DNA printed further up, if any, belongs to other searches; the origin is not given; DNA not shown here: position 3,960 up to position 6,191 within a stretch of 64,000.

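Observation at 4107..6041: Pentaheme cytochrome c carrying a T9SS C-terminal sorting domain, a candidate cell-surface redox protein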

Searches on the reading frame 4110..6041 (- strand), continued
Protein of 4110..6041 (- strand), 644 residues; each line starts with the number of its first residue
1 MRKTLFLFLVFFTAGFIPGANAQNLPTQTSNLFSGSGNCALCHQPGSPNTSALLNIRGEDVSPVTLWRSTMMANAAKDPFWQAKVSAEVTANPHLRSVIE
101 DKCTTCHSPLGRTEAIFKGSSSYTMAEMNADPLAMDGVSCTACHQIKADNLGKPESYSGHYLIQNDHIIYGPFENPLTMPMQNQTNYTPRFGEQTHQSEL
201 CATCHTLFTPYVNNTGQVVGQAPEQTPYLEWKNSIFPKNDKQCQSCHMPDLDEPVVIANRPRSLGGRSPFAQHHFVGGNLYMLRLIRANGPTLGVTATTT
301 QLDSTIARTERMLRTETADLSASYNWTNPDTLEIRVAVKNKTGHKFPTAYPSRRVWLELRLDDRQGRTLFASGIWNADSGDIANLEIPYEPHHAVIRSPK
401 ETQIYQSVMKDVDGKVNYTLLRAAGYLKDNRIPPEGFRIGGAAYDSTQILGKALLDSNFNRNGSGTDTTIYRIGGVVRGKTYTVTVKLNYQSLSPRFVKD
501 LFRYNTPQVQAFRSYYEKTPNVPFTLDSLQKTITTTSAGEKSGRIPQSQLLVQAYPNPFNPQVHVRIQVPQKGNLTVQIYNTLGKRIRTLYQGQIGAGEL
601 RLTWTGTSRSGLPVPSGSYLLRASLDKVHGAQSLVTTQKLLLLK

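Call 51: search_solved_structures(query=A1, max_evalue=0.001, show_alignments=5)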
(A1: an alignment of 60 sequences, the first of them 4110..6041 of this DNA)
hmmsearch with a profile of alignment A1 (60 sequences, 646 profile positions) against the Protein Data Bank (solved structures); distinct sequences matched with E-value up to 0.001: 6.
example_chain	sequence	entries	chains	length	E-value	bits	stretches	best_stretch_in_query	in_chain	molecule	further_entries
6za2_A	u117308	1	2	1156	8.6e-05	24.2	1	552-644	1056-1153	Por secretion system protein porU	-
3osv_A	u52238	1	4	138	0.00018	23.1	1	573-628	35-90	Flagellar basal-body rod modification protein FlgD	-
7eh9_A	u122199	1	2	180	0.00034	22.2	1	567-632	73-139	Basal-body rod modification protein FlgD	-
5ze8_A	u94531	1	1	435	0.00035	22.1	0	313-371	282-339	cytochrome c552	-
3c12_A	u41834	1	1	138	0.00041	21.9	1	569-634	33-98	Flagellar protein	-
7bhq_A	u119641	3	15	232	0.00054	21.5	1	567-632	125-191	Basal-body rod modification protein FlgD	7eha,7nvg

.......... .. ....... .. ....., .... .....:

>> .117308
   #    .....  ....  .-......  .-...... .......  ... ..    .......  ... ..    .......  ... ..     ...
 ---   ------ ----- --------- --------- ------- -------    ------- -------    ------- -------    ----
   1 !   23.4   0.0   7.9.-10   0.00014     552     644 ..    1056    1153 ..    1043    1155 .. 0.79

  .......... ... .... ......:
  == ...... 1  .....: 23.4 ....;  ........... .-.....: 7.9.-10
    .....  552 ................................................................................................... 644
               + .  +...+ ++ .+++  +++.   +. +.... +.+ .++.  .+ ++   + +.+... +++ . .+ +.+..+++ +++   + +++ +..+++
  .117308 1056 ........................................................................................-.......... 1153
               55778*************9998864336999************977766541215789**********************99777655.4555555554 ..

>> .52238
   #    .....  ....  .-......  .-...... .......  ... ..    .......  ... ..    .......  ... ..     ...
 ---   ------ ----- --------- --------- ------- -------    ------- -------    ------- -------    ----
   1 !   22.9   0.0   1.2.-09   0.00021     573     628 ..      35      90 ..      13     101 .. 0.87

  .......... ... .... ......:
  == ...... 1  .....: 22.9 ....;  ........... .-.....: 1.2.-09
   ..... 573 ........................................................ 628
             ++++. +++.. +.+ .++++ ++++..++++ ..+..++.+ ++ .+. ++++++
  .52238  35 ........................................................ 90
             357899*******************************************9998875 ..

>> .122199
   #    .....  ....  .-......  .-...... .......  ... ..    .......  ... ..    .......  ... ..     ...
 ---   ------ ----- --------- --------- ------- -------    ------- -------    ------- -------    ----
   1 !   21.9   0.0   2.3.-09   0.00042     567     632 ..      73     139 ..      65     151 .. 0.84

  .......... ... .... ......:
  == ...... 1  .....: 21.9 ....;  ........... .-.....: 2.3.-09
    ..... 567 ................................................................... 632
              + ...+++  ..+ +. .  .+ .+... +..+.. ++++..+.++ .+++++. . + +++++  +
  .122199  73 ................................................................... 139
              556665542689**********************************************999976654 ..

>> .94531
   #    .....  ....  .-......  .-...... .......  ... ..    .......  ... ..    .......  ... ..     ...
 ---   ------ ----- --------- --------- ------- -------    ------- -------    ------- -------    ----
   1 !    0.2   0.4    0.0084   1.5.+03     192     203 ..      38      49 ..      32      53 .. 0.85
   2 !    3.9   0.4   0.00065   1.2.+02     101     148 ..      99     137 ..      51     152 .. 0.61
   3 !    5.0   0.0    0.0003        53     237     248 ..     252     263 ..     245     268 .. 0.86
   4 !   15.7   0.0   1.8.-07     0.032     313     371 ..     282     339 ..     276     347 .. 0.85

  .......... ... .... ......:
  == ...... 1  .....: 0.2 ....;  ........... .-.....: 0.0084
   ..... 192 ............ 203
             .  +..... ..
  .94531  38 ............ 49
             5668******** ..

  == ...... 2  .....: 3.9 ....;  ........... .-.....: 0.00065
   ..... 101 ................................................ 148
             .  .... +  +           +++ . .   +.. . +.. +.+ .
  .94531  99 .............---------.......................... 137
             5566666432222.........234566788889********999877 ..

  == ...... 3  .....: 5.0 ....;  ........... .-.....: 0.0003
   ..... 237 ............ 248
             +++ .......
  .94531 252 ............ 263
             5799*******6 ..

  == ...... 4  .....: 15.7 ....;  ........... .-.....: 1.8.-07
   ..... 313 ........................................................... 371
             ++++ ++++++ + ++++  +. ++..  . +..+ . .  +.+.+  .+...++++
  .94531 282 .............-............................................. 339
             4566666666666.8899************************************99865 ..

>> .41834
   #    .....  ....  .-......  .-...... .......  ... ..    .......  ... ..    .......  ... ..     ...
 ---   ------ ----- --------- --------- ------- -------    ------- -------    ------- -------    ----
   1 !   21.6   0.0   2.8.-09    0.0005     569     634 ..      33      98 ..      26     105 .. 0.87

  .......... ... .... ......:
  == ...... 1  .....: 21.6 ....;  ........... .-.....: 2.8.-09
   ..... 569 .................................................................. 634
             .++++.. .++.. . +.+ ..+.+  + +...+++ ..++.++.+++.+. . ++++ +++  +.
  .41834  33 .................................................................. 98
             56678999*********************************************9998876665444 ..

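Call 56: search_protein_families(library=ncbifam, alignment_id=A1, max_evalue=0.001)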
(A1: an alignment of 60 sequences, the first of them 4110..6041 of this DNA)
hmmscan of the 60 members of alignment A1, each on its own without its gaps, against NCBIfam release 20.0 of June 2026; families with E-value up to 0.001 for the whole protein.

A. member 1, window:4110-6041:- (644 aa): 5 families
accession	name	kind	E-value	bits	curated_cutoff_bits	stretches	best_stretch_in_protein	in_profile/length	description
TIGR03507.1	decahem_SO1788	subfamily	6.2e-09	34.8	209.3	1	73-248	464-625/672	OmcA/MtrC family decaheme c-type cytochrome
NF005176.1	PRK06655.1-1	equivalog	5.9e-08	32.9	230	1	568-633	92-156/197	flagellar hook assembly protein FlgD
NF033707.1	T9SS_sortase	equivalog_domain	4.2e-07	28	420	1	552-642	999-1094/1095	type IX secretion system sortase PorU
TIGR04183.1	Por_Secre_tail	domain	4.2e-06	26.6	23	1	555-624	2-59/72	T9SS type A sorting domain-containing protein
NF040886.1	cyt_C_like_Sec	equivalog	5.3e-06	25.3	250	0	330-371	295-337/423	multiheme c-type cytochrome (seleno)protein ExtKL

B. families by the number of members that match (of 60 scanned): 20 families
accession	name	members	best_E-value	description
TIGR04183.1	Por_Secre_tail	59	1.2e-12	T9SS type A sorting domain-containing protein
NF033707.1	T9SS_sortase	51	3e-11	type IX secretion system sortase PorU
NF040886.1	cyt_C_like_Sec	44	3.6e-10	multiheme c-type cytochrome (seleno)protein ExtKL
NF005176.1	PRK06655.1-1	38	2.3e-10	flagellar hook assembly protein FlgD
NF052323.1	T9SSA_dep_M6i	35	7.7e-11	T9SS-dependent M6-like inactivated metalloprotease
TIGR03507.1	decahem_SO1788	30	6.2e-09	OmcA/MtrC family decaheme c-type cytochrome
NF038113.1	T9SSA_dep_M36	27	2.8e-09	T9SS-dependent M36 family metallopeptidase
NF052228.1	T9SS_PorZ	23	2.1e-09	type IX secretion system anionic LPS delivery protein PorZ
TIGR03153.1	cytochr_NrfH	18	9.9e-06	cytochrome c nitrite reductase small subunit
NF009277.0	PRK12634.1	16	1.7e-07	flagellar basal body rod modification protein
NF009452.0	PRK12812.1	13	4.4e-08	flagellar basal body rod modification protein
NF009276.0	PRK12633.1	12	9e-09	flagellar basal body rod modification protein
TIGR04257.1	nanowire_3heme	10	4.4e-05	c(7)-type cytochrome triheme domain-containing protein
TIGR01905.1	paired_CXXCH_1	7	4.9e-05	doubled CXXCH domain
NF009453.0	PRK12813.1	4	0.0002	flagellar basal body rod modification protein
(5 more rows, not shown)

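Call 58: search_protein_representatives(protein=window:4110-6041:-)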
Query: 644 residues. Proteins with E-value up to 0.001 (for the whole library): 121435; up to 1e-10: 5318; up to 1e-30: 676. The best 150 are listed.
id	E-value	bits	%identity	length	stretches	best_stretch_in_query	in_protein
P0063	1.2e-221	754.1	53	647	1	9-642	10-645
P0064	1.9e-221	753.4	52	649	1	3-643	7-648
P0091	8.1e-208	708.3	50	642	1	15-624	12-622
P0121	4.2e-168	577.1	49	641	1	6-532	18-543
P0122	3.5e-160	551.0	50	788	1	21-533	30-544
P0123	5.0e-158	543.9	48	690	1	6-533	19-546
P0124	5.9e-158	543.6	45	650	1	18-625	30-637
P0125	1.4e-157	542.4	44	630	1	21-633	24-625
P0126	2.2e-157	541.8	44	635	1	6-623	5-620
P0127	2.6e-157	541.5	46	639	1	23-602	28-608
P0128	1.4e-156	539.1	45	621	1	8-631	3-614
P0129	1.1e-150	519.6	47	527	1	8-528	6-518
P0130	1.8e-149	515.6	42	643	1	2-624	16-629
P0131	4.6e-143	494.4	47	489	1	57-530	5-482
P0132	4.9e-143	494.4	48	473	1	178-639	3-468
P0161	1.5e-115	403.5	40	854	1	20-528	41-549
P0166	2.2e-113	396.4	44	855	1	6-527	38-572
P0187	2.9e-106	372.9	43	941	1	31-526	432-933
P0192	9.7e-104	364.5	42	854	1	28-528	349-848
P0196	9.0e-102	358.0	41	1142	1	27-534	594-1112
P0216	3.1e-97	343.1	39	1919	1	31-517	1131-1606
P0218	1.9e-96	340.4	41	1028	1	28-536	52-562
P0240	8.4e-92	325.1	39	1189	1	29-520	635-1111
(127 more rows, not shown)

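Call 69: list_cluster_members(proteins=[P0001, P0002, P0003, P0005, P0008])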
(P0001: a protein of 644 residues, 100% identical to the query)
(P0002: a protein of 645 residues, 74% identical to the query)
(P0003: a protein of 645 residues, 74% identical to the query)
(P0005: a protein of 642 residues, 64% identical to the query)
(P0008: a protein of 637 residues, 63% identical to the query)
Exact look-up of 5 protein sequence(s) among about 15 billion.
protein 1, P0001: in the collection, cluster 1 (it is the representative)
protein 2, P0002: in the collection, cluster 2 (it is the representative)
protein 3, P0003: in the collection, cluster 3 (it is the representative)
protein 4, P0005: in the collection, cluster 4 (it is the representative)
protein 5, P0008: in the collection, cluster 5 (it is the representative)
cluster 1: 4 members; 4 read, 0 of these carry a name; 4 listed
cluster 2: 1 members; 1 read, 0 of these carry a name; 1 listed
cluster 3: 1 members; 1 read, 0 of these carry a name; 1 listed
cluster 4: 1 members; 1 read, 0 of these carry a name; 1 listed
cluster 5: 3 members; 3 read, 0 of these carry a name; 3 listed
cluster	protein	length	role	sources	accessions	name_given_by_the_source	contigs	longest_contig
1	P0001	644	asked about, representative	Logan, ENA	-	-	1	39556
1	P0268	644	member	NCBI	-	-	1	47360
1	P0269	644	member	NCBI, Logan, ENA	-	-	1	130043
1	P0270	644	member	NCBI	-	-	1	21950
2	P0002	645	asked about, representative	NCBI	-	-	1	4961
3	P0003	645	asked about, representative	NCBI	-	-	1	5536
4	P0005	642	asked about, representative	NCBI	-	-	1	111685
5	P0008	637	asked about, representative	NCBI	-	-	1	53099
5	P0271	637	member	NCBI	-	-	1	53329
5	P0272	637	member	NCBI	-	-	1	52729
